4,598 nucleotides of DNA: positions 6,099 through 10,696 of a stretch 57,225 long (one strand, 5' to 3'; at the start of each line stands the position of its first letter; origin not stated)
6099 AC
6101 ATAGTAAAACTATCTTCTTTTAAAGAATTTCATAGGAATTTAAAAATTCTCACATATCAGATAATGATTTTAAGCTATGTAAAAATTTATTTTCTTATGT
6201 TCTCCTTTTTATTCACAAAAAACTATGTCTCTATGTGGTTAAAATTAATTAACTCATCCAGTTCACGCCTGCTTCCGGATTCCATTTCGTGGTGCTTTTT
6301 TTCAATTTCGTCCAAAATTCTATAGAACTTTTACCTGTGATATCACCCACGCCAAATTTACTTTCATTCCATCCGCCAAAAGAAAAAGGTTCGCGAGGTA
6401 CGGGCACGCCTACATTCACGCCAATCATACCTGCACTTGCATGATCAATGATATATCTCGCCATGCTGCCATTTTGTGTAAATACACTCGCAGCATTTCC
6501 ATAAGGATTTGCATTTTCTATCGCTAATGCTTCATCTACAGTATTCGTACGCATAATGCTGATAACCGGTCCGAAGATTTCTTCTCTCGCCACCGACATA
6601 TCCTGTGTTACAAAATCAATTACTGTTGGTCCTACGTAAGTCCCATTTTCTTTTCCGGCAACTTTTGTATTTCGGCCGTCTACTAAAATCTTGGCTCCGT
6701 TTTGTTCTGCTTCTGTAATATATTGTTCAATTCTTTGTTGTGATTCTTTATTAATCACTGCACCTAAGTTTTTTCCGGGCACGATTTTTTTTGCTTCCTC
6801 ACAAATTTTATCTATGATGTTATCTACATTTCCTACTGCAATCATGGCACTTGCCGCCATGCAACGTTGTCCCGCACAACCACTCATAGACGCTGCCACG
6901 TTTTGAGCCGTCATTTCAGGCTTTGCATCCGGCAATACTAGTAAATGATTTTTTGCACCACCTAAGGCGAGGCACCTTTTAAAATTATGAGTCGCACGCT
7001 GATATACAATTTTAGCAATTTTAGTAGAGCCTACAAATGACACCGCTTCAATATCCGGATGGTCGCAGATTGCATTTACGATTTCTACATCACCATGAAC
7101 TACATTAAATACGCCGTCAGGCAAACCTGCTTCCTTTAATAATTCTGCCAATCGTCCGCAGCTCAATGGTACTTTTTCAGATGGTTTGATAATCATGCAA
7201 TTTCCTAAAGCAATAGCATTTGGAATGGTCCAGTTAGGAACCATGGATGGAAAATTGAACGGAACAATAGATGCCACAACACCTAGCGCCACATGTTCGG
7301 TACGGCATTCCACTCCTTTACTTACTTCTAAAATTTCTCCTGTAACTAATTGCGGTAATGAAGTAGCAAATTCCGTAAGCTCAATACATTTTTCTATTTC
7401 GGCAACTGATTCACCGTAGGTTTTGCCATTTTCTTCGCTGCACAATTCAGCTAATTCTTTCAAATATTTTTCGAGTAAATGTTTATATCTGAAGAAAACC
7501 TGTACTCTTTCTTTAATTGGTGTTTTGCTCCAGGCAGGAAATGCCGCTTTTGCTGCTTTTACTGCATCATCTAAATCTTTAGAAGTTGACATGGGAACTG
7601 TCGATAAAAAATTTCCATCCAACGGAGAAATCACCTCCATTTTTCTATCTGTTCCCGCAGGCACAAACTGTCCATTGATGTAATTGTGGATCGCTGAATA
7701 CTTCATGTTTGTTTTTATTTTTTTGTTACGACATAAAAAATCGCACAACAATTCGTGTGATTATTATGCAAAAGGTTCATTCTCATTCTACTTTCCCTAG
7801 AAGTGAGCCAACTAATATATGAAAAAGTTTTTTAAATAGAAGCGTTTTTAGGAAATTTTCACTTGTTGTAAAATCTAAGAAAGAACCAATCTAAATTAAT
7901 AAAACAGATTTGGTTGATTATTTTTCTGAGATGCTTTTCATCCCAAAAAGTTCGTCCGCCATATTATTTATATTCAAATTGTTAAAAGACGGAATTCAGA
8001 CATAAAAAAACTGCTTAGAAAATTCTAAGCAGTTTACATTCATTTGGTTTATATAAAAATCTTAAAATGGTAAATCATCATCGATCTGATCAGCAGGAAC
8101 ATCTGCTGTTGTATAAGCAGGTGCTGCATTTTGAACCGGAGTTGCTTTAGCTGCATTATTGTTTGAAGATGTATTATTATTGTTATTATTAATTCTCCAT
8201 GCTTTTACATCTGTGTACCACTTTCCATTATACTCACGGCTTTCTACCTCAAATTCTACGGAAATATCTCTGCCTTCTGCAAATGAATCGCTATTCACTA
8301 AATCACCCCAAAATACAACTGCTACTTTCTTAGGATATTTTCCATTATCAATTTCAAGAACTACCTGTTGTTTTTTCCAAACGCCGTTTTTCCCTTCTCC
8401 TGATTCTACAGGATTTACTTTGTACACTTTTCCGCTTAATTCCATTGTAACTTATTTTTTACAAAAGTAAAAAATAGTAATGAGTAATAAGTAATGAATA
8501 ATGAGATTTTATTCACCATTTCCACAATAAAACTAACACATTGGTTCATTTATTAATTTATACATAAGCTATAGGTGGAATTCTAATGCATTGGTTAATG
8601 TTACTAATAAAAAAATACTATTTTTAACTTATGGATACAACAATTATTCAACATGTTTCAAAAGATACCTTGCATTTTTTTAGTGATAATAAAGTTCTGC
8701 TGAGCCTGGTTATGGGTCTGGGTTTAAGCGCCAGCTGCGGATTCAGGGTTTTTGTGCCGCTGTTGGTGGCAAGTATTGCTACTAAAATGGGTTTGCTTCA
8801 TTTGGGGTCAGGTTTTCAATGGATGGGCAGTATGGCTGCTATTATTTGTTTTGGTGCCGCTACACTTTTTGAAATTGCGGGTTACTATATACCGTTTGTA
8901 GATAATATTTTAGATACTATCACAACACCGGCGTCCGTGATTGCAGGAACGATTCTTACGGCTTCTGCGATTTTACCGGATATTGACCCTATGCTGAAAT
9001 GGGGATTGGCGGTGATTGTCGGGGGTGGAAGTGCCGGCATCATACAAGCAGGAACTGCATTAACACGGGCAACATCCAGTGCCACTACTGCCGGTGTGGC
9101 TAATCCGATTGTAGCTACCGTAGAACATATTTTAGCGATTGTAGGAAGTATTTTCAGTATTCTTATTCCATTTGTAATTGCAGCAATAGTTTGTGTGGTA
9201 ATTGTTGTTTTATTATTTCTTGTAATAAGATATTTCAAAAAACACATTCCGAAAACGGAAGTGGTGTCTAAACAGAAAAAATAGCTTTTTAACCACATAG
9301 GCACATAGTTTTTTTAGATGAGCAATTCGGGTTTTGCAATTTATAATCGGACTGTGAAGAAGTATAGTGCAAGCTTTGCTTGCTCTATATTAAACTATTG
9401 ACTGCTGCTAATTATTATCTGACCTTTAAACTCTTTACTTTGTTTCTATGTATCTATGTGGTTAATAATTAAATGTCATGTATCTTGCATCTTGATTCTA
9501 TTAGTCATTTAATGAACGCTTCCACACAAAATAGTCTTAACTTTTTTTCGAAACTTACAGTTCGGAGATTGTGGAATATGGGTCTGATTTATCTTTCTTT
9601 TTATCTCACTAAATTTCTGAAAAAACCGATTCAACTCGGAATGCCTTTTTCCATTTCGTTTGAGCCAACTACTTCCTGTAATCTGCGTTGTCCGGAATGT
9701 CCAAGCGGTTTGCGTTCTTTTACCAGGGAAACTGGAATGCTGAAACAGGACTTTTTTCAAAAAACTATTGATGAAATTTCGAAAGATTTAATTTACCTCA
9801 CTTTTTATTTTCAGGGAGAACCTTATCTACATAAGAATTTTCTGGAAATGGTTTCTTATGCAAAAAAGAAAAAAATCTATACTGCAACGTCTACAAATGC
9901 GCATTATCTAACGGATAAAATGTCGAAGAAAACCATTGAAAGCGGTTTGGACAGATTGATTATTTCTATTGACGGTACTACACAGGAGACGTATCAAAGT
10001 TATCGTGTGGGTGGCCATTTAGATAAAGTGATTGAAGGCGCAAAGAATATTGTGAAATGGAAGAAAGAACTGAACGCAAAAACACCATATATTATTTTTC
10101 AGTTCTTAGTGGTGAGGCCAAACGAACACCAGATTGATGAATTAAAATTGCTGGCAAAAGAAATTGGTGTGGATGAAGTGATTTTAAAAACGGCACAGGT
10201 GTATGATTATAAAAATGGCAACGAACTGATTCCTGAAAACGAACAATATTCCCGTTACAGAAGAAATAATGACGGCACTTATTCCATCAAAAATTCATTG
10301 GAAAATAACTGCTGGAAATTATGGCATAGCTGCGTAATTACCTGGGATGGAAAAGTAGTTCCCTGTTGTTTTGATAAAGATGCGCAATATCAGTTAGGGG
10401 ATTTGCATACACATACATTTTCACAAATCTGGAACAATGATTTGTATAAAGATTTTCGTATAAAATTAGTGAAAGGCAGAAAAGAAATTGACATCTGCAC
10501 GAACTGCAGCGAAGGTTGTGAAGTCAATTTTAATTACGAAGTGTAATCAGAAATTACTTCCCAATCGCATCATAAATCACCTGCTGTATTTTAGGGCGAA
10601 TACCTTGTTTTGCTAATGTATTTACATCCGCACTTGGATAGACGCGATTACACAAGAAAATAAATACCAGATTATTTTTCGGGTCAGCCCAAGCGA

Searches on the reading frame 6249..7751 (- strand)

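Call 83: search_protein_families(library=pfam, proteins=[window:6249-7751:-], max_evalue=0.00001)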
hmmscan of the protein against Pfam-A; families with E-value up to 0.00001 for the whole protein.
window:6249-7751:- (500 aa): 1 family
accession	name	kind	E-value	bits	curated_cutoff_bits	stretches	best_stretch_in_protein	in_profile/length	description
PF00171.27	Aldedh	-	9.9e-135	450.1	23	1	32-484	4-459/461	Aldehyde dehydrogenase family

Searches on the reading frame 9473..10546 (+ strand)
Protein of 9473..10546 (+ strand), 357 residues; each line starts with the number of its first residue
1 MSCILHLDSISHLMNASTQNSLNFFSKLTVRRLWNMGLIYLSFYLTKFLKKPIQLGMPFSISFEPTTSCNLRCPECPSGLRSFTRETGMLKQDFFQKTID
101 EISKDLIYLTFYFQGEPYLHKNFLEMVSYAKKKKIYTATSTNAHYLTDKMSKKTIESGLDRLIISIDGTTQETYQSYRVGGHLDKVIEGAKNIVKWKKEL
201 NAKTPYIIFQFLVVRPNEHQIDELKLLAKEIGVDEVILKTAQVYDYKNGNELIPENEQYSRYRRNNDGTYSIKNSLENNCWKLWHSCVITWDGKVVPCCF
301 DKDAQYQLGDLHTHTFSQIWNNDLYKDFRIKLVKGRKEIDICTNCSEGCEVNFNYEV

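Call 83: search_protein_families(library=pfam, proteins=[window:9473-10546:+], max_evalue=0.00001)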
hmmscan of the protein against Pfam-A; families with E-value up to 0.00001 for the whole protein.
window:9473-10546:+ (357 aa): 2 families
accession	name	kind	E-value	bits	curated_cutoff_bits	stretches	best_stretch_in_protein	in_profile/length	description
PF13186.11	SPASM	-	5.2e-18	65.5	21.5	1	280-345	1-66/67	Iron-sulfur cluster-binding domain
PF04055.27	Radical_SAM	-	1e-13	52.3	29.5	1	64-195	2-138/166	Radical SAM superfamily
